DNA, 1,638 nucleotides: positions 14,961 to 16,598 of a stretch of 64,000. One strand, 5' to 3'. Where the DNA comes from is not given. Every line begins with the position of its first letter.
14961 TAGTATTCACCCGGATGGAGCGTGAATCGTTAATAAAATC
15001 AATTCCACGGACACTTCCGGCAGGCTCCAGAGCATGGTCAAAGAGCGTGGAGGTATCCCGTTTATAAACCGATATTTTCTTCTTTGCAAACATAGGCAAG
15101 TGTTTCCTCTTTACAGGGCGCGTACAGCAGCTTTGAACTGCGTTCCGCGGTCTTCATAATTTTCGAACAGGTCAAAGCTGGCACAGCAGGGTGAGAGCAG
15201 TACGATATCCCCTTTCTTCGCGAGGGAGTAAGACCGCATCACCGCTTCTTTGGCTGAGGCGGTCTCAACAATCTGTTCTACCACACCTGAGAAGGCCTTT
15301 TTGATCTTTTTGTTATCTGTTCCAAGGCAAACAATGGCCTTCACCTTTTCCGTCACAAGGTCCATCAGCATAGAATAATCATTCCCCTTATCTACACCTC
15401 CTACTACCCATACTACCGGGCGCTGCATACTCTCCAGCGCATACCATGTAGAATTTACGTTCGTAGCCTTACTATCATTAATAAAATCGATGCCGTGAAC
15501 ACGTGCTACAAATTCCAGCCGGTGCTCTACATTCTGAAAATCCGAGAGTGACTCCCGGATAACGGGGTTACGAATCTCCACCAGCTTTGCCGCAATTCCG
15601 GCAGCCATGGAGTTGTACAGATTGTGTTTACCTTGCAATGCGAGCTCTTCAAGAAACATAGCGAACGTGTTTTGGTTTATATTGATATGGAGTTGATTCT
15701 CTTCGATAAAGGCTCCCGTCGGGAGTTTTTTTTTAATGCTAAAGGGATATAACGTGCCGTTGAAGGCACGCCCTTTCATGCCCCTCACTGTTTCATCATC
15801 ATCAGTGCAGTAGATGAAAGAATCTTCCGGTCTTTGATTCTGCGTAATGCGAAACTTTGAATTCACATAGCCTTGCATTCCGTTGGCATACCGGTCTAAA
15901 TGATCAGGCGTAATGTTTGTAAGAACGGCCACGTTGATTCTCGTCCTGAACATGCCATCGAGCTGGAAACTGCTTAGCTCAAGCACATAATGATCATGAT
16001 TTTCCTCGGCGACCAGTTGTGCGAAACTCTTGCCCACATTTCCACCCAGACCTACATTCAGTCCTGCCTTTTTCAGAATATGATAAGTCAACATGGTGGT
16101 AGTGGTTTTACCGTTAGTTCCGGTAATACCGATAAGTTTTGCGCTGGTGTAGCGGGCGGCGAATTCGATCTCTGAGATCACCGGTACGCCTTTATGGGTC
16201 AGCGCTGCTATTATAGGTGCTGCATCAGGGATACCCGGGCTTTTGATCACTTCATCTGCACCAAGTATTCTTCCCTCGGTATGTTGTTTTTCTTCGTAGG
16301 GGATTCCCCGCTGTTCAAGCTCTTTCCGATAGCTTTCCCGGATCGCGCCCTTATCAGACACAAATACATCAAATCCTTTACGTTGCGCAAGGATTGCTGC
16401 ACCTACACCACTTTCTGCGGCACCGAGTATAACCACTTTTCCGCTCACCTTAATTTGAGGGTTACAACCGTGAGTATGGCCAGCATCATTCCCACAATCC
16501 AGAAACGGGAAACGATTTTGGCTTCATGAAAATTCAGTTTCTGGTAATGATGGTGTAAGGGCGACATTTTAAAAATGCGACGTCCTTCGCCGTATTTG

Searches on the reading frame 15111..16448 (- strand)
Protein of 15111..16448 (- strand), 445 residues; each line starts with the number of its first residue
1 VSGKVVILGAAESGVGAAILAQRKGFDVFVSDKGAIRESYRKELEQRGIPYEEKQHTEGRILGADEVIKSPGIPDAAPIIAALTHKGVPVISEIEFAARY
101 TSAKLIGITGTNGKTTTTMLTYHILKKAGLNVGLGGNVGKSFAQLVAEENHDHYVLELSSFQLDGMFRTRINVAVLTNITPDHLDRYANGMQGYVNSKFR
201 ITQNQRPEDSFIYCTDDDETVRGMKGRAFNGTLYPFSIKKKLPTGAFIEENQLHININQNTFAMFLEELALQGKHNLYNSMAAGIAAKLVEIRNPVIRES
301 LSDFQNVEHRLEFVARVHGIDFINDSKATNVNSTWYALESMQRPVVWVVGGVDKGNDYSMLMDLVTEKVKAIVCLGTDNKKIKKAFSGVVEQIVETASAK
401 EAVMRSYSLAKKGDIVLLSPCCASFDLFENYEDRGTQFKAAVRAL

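Call 4: search_protein_families(library=pfam, proteins=[window:15114-16448:-], max_evalue=0.1)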
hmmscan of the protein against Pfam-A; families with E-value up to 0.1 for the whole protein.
window:15114-16448:- (445 aa): 8 families
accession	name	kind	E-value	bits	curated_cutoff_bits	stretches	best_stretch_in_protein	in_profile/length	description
PF08245.18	Mur_ligase_M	-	3.6e-31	109.1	24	1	108-286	1-199/200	Mur ligase middle domain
PF02875.26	Mur_ligase_C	-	2.9e-15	57.6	28.4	1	309-421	1-126/127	Mur ligase, glutamate ligase domain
PF21377.3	MurD_N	-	4e-08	33.6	24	1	20-73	18-70/76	MurD N-terminal domain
PF21799.2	MurD-like_N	-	6.8e-07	29.9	27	1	4-91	2-87/88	Mur ligase MurD-like, N-terminal domain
PF01262.27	AlaDh_PNT_C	-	0.0047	16.8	23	1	3-76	29-105/214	Alanine dehydrogenase/PNT, C-terminal domain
PF13738.12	Pyr_redox_3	-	0.0088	15.8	30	1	4-45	166-207/305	Pyridine nucleotide-disulphide oxidoreductase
PF00107.32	ADH_zinc_N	-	0.011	16.1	31.8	0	17-93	6-64/129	Zinc-binding dehydrogenase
PF02737.24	3HCDH_N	-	0.05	13.9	22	0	367-419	61-112/180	3-hydroxyacyl-CoA dehydrogenase, NAD binding domain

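Call 5: search_protein_families(library=ncbifam, proteins=[window:15114-16448:-], max_evalue=0.1)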
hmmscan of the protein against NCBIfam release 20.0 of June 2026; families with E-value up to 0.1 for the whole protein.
window:15114-16448:- (445 aa): 29 families (the best 25 are shown)
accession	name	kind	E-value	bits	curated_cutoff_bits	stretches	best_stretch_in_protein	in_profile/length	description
TIGR01087.1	murD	equivalog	4.4e-121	405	211.95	1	4-443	1-440/441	UDP-N-acetylmuramoyl-L-alanine--D-glutamate ligase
TIGR01082.1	murC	equivalog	1.4e-38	133.1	335.1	1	17-325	16-322/449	UDP-N-acetylmuramate--L-alanine ligase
NF053646.1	pMurD1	equivalog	2.5e-33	115.5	610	1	4-403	2-412/465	pseudomurein biosynthesis peptide ligase pMurD1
NF001126.0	PRK00139.1-4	equivalog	2.7e-30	105.4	373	2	146-418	167-454/486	UDP-N-acetylmuramoyl-L-alanyl-D-glutamate--2,6-diaminopimelate ligase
NF053647.1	pMurD2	equivalog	1.2e-29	103.5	550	2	4-206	2-208/405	pseudomurein biosynthesis peptide ligase pMurD2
NF053645.1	pMurC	equivalog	2.1e-29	102.6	560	2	17-241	15-248/492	pseudomurein biosynthesis peptide ligase pMurC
TIGR01143.1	murF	subfamily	3.3e-25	88.9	288.6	1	98-418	69-403/418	UDP-N-acetylmuramoyl-tripeptide--D-alanyl-D-alanine ligase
TIGR01085.1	murE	subfamily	4.1e-23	82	257.3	2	145-418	150-443/472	UDP-N-acetylmuramyl-tripeptide synthetase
NF001124.0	PRK00139.1-2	equivalog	1.5e-21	76.7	476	1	102-418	108-464/500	UDP-N-acetylmuramoyl-L-alanyl-D-glutamate--2,6-diaminopimelate ligase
NF008896.0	PRK11929.1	equivalog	8.4e-21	73.5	1023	2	98-227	107-256/965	bifunctional UDP-N-acetylmuramoyl-L-alanyl-D-glutamate--2,6-diaminopimelate ligase MurE/UDP-N-acetylmuramoyl-tripeptide--D-alanyl-D-alanine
NF053648.1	pMurE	equivalog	1.1e-14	54.1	600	2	171-316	190-326/464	pseudomurein biosynthesis peptide ligase pMurE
NF010628.0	PRK14022.1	equivalog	4e-14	52.2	536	2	144-418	173-452/483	UDP-N-acetylmuramoyl-L-alanyl-D-glutamate--L-lysine ligase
NF001123.0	PRK00139.1-1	equivalog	5.6e-14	51.7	586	2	143-418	168-461/493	UDP-N-acetylmuramoyl-L-alanyl-D-glutamate--2,6-diaminopimelate ligase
TIGR01081.1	mpl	equivalog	4.3e-13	49.1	388.7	1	7-326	4-329/448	UDP-N-acetylmuramate:L-alanyl-gamma-D-glutamyl-meso-diaminopimelate ligase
NF011171.0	PRK14573.1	equivalog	2.4e-12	45.5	1015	1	24-325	27-321/809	bifunctional UDP-N-acetylmuramate--L-alanine ligase/D-alanine--D-alanine ligase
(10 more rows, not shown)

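Call 7: find_encoding_contigs(protein=window:15111-16448:-, flank=6000, max_places=6)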
Protein window:15111-16448:- (445 aa): no gene with exactly this product is on record in the collection.
